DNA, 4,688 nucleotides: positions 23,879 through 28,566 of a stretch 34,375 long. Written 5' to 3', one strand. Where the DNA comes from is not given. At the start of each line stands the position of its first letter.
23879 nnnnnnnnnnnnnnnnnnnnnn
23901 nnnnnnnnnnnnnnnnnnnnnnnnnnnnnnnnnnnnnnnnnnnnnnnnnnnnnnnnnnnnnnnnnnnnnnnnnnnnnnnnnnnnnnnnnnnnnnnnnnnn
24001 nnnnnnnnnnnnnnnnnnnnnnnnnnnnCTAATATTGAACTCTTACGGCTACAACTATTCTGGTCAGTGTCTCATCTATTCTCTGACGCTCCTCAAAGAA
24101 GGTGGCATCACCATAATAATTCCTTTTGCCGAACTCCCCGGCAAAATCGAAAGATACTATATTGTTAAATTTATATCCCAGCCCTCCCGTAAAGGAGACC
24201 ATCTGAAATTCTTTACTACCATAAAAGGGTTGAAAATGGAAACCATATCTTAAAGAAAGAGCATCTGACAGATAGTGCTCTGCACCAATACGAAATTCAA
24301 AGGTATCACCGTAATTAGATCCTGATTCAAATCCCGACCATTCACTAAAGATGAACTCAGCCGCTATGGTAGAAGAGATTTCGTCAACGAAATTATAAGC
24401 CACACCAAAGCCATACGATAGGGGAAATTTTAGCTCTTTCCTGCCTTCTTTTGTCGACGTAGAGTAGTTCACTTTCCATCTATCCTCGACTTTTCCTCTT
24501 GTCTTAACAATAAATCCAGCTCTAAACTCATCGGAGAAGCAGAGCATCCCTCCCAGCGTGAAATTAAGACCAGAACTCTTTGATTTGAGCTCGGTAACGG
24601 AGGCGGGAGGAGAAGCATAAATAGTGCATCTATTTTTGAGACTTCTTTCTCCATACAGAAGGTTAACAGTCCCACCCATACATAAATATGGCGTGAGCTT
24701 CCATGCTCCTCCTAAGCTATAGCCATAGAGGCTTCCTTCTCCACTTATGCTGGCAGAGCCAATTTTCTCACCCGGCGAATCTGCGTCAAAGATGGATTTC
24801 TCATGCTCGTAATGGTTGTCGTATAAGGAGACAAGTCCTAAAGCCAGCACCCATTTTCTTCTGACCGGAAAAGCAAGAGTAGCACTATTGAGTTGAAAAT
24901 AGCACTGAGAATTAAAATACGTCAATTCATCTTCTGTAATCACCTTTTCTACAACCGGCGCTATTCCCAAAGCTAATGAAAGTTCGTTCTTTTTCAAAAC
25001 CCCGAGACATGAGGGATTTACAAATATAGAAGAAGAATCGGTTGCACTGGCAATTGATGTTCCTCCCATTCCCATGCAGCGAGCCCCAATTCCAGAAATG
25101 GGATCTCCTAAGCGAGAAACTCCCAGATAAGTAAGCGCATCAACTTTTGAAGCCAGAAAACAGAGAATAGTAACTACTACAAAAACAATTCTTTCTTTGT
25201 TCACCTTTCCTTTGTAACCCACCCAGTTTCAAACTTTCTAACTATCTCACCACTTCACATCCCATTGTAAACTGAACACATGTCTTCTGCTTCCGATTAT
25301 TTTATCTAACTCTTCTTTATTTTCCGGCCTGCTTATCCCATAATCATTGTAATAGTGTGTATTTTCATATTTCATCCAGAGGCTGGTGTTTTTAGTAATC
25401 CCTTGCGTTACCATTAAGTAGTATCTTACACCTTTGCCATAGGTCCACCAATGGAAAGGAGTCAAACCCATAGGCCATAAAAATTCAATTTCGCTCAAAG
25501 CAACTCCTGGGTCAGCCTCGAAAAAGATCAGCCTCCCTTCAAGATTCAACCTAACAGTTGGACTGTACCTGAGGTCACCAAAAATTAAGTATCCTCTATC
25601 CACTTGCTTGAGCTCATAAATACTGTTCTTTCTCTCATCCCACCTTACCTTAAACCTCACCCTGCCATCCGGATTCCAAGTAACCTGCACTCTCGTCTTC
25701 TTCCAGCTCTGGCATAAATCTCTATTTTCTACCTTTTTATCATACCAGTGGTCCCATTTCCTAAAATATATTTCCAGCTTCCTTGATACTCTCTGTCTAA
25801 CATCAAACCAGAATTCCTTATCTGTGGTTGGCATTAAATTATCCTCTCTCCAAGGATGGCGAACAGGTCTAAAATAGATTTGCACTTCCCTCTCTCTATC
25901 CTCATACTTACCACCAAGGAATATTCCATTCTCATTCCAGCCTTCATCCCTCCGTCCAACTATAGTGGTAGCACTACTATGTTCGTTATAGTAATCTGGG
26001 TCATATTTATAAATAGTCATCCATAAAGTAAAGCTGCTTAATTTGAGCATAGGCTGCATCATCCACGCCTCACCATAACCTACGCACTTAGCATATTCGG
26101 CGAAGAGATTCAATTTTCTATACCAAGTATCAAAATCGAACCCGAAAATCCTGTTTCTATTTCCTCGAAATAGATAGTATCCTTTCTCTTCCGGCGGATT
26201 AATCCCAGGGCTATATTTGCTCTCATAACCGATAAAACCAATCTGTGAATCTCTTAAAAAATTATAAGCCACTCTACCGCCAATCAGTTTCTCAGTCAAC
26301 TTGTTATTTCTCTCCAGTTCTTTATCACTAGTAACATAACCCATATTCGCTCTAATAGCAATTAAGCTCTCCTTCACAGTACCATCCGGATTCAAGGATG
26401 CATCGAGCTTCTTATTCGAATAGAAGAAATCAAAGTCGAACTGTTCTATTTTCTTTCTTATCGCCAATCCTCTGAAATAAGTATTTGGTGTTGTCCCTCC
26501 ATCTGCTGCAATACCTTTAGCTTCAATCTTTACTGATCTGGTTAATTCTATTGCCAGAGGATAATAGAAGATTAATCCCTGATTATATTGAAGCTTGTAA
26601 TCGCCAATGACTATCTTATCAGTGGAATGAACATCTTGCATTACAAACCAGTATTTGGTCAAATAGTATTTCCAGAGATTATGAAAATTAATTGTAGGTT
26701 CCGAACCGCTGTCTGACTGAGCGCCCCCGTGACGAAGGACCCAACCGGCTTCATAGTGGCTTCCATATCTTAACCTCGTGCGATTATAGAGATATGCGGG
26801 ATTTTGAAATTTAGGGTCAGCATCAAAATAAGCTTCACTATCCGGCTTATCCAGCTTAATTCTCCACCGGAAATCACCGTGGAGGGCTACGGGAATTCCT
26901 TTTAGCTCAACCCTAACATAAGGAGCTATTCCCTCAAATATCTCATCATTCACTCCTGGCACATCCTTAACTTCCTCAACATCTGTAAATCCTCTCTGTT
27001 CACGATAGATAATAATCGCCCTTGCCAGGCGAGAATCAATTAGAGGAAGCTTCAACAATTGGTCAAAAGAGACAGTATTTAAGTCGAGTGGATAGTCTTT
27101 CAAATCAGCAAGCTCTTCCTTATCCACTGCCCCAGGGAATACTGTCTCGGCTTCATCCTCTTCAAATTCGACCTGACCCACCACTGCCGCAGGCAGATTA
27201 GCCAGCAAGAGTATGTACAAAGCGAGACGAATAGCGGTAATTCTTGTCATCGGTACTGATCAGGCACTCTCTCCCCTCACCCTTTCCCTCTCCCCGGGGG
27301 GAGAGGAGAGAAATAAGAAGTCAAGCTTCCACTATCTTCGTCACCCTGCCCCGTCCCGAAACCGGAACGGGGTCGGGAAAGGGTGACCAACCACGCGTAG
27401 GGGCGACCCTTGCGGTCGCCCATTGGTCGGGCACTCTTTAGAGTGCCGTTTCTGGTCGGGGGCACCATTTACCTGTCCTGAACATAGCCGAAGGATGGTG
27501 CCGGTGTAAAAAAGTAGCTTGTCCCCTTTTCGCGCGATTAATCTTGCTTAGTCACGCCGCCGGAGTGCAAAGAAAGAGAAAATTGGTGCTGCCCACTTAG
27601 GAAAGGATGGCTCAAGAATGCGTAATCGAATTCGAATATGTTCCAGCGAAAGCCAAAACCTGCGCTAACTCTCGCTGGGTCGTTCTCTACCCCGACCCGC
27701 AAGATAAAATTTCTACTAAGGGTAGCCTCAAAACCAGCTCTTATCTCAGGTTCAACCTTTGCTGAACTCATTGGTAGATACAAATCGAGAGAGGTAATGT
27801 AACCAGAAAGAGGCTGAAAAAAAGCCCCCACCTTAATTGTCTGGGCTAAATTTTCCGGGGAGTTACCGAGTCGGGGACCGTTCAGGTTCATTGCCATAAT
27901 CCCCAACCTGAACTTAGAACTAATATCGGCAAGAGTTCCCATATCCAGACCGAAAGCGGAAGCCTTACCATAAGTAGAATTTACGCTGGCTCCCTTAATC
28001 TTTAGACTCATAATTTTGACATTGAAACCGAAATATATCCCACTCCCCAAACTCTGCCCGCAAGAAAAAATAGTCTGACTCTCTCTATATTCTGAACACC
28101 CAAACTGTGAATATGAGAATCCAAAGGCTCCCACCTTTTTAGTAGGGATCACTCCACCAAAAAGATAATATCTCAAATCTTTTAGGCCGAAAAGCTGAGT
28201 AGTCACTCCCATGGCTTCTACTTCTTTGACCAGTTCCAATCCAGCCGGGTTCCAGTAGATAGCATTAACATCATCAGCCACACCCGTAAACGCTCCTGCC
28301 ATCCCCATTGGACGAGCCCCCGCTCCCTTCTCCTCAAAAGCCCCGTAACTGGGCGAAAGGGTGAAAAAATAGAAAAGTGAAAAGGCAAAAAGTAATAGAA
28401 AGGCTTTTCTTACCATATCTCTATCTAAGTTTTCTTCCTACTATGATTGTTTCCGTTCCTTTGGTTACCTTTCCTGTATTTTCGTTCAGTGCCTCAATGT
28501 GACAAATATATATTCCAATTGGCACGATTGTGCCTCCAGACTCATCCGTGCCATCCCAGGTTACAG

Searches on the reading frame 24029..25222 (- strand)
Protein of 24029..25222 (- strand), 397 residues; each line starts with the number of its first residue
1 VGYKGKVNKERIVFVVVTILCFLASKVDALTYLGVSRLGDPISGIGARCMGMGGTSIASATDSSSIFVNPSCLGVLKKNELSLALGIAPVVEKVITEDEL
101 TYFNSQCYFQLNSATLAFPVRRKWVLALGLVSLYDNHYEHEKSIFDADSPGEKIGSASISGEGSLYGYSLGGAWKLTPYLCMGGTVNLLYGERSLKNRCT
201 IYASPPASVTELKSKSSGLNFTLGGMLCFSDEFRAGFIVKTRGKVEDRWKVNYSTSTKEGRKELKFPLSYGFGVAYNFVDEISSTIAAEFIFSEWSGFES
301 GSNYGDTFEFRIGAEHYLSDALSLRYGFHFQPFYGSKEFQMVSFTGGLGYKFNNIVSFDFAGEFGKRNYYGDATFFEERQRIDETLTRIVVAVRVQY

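Call 16: search_protein_families(library=pfam, proteins=[window:24029-25222:-], max_evalue=0.01)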
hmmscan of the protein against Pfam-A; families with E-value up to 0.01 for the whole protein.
window:24029-25222:- (397 aa): 2 families
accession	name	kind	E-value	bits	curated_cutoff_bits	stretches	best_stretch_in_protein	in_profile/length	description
PF03349.22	Toluene_X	-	3.8e-11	42.6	29.7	1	50-333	25-342/421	Outer membrane protein transport protein (OMPP1/FadL/TodX)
PF13505.12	OMP_b-brl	-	0.00048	20.8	28.7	0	333-381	33-79/175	Outer membrane protein beta-barrel domain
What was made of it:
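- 24029..25222 (-): FadL/Toluene_X-like outer-membrane barrel, last gene of the putative operon. Pfam Toluene_X 42.6 bits (call 16).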

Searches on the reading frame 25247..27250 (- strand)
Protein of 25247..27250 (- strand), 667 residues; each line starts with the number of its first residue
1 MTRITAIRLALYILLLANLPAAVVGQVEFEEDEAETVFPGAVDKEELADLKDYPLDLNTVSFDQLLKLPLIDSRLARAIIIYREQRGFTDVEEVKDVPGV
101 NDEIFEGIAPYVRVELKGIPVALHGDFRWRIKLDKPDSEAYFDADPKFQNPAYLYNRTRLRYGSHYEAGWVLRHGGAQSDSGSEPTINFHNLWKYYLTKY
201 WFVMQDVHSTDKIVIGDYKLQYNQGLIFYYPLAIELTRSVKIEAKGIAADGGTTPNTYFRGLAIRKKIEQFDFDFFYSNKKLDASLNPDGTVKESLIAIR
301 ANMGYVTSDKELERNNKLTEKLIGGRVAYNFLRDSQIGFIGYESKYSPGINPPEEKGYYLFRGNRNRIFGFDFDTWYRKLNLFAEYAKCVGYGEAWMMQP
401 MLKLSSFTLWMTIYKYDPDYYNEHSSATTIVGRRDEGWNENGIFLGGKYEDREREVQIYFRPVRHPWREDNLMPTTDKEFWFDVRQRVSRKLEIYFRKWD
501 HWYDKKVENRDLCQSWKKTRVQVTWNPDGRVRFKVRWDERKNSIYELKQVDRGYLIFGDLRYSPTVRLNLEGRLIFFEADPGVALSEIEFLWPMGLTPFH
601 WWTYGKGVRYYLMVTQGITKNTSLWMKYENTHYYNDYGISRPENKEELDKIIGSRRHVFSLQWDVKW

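Call 3: search_protein_families(library=pfam, proteins=[window:25247-27250:-], max_evalue=1)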
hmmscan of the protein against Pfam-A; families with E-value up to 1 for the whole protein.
window:25247-27250:- (667 aa): 1 family
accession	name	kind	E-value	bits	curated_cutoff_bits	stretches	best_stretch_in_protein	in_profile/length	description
PF12836.13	HHH_3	-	8e-13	48.7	27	1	55-113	6-65/65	Helix-hairpin-helix motif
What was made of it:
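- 25247..27250 (-): Signal peptide + ComEA-type HHH_3 domain + ~24-strand outer-membrane beta-barrel. HHH_3 48.7 bits (call 3).
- On ComEA-like periplasmic DNA receptor (functional analogy only): HHH_3 is found instead in the neighbouring barrel protein 25247-27250 (call 3).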

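Call 4: search_protein_families(library=ncbifam, proteins=[window:25247-27250:-], max_evalue=1)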
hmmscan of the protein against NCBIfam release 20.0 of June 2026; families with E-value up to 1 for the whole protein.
window:25247-27250:- (667 aa): 3 families
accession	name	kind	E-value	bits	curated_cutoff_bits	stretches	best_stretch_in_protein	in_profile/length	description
TIGR01259.1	comE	subfamily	1.5e-06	28.2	152.35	1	55-114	60-120/120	comEA protein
TIGR00426.1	TIGR00426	subfamily_domain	6.4e-06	26.2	53.1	1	55-108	8-63/69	competence protein ComEA helix-hairpin-helix repeat region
TIGR03916.1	rSAM_link_UDG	hypoth_equivalog_domain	0.17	11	343.5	1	47-87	314-354/415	putative DNA modification/repair radical SAM protein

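Call 35: list_cluster_members(proteins=[P0001, window:25247-27250:-, window:27538-28416:-, window:28421-29320:-, window:30112-30687:-, window:24029-25222:-, window:12886-14112:-, window:20282-22630:-])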
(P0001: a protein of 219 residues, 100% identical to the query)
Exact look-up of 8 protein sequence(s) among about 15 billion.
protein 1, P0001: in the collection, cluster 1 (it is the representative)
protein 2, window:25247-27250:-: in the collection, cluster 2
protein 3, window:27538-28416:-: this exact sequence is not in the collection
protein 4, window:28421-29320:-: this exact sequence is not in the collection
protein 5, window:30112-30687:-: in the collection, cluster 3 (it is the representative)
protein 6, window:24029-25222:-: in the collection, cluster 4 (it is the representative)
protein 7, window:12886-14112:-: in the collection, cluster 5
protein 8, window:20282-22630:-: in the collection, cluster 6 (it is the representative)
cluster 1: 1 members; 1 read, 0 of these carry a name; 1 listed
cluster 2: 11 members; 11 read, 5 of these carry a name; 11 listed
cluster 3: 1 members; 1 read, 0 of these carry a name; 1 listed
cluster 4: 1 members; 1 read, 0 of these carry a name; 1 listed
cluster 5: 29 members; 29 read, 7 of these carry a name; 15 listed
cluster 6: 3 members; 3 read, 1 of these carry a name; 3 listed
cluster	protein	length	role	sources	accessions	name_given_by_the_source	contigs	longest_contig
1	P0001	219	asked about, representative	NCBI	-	-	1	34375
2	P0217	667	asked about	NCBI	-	-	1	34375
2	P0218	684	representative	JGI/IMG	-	hypothetical protein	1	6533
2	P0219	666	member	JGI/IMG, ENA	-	hypothetical protein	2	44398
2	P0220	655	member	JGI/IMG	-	hypothetical protein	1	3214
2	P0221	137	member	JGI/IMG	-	hypothetical protein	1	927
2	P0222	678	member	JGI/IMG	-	hypothetical protein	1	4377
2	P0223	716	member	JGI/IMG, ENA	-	-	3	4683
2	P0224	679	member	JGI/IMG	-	-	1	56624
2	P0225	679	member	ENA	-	-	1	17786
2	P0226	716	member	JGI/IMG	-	-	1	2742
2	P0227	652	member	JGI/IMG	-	-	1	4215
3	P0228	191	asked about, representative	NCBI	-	-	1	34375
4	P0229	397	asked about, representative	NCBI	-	-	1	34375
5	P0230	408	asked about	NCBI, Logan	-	-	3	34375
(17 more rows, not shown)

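Call 47: find_homologous_proteins(query=window:25247-27250:-, max_evalue=0.00001)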
Query window:25247-27250:- (667 aa): 21 proteins with E <= 0.00001 among 8000 candidates.
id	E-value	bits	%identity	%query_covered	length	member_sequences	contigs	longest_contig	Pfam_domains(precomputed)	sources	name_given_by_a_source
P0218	0.0e+0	1462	93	100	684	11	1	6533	PF12836.14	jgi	jgi:hypothetical protein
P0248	0.0e+0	1324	82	100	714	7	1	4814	PF12836.14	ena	-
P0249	0.0e+0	1322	81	100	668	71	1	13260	PF12836.14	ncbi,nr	ncbi:MAG: hypothetical protein GH154_01740 [Firmicutes bacterium]|nr:hypothetical protein [Bacillota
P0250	0.0e+0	1274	78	100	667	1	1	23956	PF12836.14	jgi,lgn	jgi:hypothetical protein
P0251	0.0e+0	1263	78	100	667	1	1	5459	PF12836.14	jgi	-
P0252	0.0e+0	1224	77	97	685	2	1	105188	PF12836.14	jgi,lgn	-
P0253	0.0e+0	1196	73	100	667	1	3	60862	PF12836.14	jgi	-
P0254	0.0e+0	1157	72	100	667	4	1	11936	PF12836.14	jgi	-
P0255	0.0e+0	1072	66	100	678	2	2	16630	PF12836.14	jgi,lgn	-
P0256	0.0e+0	1029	94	70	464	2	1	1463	-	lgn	-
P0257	2.2e-267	907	77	73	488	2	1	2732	PF12836.14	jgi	-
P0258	2.1e-135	471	44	82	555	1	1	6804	-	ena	-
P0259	2.0e-121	425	37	97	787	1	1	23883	PF06514.18,PF12836.14,PF03934.20,PF00633.30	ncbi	-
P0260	9.3e-120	419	37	96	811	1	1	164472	PF12826.14,PF06514.18,PF21687.4,PF12836.14,PF03934.20,PF00633.30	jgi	-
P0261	2.6e-100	355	33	98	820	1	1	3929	PF12826.14,PF06514.18,PF14520.13,PF21687.4,PF12836.14,PF03934.20,PF00633.30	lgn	-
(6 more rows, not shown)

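Call 59: predict_structure(alignment_id=A5)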
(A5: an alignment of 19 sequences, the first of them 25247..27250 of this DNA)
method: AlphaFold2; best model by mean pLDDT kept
length: 667 residues; sequences in the alignment: 19
mean_pLDDT: 77.5   pTM: 0.73
mean pLDDT of the five models: 77.5, 76.4, 75.2, 73.4, 73.4
residues with pLDDT >= 90: 179; 70-90: 319; 50-70: 100; < 50: 69
segments of 3 or more residues with pLDDT < 50: 15-45, 231-238, 428-437, 589-591, 593-601, 637-642
pLDDT, mean of each block of 10 residues (from residue 1): 65 47 22 24 50 78 73 78 84 88 83 69 85 73 80 89 87 74 75 85 88 92 70 44 75 75 94 95 90 83 72 87 95 88 94 73 90 89 91 89 88 86 64 51 88 88 70 72 88 90 76 87 87 91 88 90 89 88 64 43 73 90 89 61 54 69 90
secondary structure, 60 per line:
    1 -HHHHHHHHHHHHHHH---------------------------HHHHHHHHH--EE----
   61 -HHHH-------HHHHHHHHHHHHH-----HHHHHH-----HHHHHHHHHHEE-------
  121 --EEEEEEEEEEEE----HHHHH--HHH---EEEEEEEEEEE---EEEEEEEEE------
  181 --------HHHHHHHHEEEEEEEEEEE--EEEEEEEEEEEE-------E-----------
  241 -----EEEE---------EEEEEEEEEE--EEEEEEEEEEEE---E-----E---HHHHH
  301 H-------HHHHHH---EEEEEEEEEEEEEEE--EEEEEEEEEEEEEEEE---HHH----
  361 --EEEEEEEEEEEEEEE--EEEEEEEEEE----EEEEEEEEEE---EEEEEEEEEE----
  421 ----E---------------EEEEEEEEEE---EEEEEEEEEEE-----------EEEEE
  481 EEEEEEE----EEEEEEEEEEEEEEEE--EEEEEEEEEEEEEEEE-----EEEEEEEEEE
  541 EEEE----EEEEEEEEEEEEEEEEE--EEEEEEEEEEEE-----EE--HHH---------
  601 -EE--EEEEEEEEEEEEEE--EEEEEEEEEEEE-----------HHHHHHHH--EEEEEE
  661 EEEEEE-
elements in order (helices of 4 or more, strands of 3 or more residues): H2-16 H44-52 H62-65 H73-85 H91-96 H102-111 E123-134 H139-143 E152-162 E166-174 H189-196 E197-207 E210-221 E246-249 E259-268 E271-282 H296-301 H309-314 E318-332 E335-350 E363-377 E380-389 E394-403 E407-416 E441-450 E454-464 E476-487 E492-507 E510-525 E531-544 E549-565 E568-579 E606-619 E622-633 H645-652 E655-666
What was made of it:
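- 25247..27250 (-): AF2 model pLDDT 77.5 (call 59).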

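Call 61: fold_search(model_id=the predicted structure, library=pdb)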
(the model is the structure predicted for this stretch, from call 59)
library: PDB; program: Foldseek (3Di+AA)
matches with E <= 10: 861; with E <= 0.001: 355
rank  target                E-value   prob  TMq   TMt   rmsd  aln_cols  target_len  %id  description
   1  6cd2_C                4.4e-09  1.00  0.34  0.32  13.4       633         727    6  Crystal structure of the PapC usher bound to the chaperone-adhesin PapD-PapG (released 2018-10-03)
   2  3ohn_A                7.7e-09  1.00  0.33  0.44  12.8       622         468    8  Crystal structure of the FimD translocation domain (released 2011-06-01)
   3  9fw9_D                8.5e-09  1.00  0.33  0.32  20.2       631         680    8  Cryo-EM structure of the type 1 pilus assembly platform as part of the FimA-bound chaperone-usher pilus complex (FimDH (released 2025-06-04)
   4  9fy9_D                1.3e-08  1.00  0.39  0.38  13.5       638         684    8  Cryo-EM structure of the type 1 chaperone-usher pilus FimD-tip complex (FimDHGFC) - Conformer 1 (released 2025-06-04)
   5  3rfz_E                1.7e-08  1.00  0.40  0.35  13.4       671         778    8  Crystal structure of the FimD usher bound to its cognate FimC:FimH substrate (released 2011-06-01)
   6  5fr8_A                2.0e-08  1.00  0.37  0.36  13.6       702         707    8  Crystal structure of the siderophore receptor PirA from Acinetobacter baumannii (released 2016-05-11)
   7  8pz4                  2.2e-08  1.00  0.28  0.37  11.7       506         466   10  Structure of alginate transporter, AlgE, solved at wavelength 2.755 A (released 2023-10-25)
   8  8rqp                  2.4e-08  1.00  0.28  0.38  11.7       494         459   10  In meso structure of the alginate exporter, AlgE, from Pseudomonas aeruginosa in 7.10 monoacylglycerol (released 2024-04-03)
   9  6bpn                  2.7e-08  1.00  0.34  0.35  16.5       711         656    9  The crystal structure of the Ferric-Catecholate import receptor Fiu from E. coli K12: Open form (C2221) (released 2018-11-28)
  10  6bpm_A                2.7e-08  1.00  0.33  0.32  16.0       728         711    7  The crystal structure of the Ferric-Catecholate import receptor Fiu from K12 E. coli: Closed form (C21) (released 2018-11-28)
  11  3rfz_B                3.0e-08  1.00  0.31  0.27  21.5       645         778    8  Crystal structure of the FimD usher bound to its cognate FimC:FimH substrate (released 2011-06-01)
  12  9bog_D                3.2e-08  1.00  0.37  0.32  13.9       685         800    7  Structural basis for adhesin secretion by the outer-membrane usher in type 1 pili (released 2024-10-09)
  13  1nqg                  4.3e-08  1.00  0.37  0.42  10.1       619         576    7  OUTER MEMBRANE COBALAMIN TRANSPORTER (BTUB) FROM E. COLI, WITH BOUND CALCIUM (released 2003-04-29)
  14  9fx8_D                4.8e-08  1.00  0.39  0.39  12.8       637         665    9  Cryo-EM structure of the FimI-bound type 1 pilus assembly platform complex - Local refinement (released 2025-06-04)
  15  9fxs_D                5.9e-08  1.00  0.34  0.34  19.4       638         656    7  Cryo-EM structure of the type 1 pilus complex including pilus rod and FimI-bound assembly platform after incorporation (released 2025-06-04)
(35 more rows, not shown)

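Call 71: search_protein_families(library=padloc, proteins=[window:25247-27250:-], max_evalue=0.001)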
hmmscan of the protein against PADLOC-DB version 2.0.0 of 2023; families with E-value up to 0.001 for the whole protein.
window:25247-27250:- (667 aa): 0 families

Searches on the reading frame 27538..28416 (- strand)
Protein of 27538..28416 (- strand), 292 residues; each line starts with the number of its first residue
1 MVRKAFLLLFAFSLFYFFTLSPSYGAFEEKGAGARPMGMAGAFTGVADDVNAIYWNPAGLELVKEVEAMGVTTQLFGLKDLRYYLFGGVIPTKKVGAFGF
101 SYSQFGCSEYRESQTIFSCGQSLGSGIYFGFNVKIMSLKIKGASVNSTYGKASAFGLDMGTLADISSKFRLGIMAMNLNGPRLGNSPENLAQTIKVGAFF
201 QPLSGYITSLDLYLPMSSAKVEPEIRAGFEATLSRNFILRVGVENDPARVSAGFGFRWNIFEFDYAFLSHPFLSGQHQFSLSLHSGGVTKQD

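Call 3: search_protein_families(library=pfam, proteins=[window:27538-28416:-], max_evalue=1)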
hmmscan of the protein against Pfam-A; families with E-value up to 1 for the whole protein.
window:27538-28416:- (292 aa): 2 families
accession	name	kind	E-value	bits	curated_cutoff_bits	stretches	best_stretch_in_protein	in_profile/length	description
PF13729.12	TraF_2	-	0.0018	18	25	1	150-185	191-225/264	F plasmid transfer operon, TraF, protein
PF03349.22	Toluene_X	-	0.016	14.1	29.7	1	26-68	12-55/421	Outer membrane protein transport protein (OMPP1/FadL/TodX)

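Call 4: search_protein_families(library=ncbifam, proteins=[window:27538-28416:-], max_evalue=1)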
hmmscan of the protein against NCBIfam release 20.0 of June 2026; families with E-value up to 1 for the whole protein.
window:27538-28416:- (292 aa): 4 families
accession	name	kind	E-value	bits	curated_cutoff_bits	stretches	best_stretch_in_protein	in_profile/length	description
NF033709.1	PorV_fam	subfamily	1.4e-22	80.7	90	1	31-283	10-324/326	PorV/PorQ family protein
NF052325.1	PorVQ2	equivalog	4.6e-13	48.8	325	2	27-76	29-79/354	putative type IX sorting system protein PorV2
NF033711.1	T9SS_PorQ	equivalog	7.4e-05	21.9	220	1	225-283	277-333/335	type IX secretion system protein PorQ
NF033710.1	T9SS_OM_PorV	equivalog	0.002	17.4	250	1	32-71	33-72/367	type IX secretion system outer membrane channel protein PorV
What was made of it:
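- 27538..28416 (-): PorV/PorQ-like outer-membrane beta-barrel, the most consistent partner of this subfamily. NCBIfam PorV_fam 80.7 bits, cut-off 90 (call 4).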

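Call 71: search_protein_families(library=padloc, proteins=[window:27538-28416:-], max_evalue=0.001)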
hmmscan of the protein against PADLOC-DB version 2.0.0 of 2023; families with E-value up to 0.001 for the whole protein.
window:27538-28416:- (292 aa): 0 families
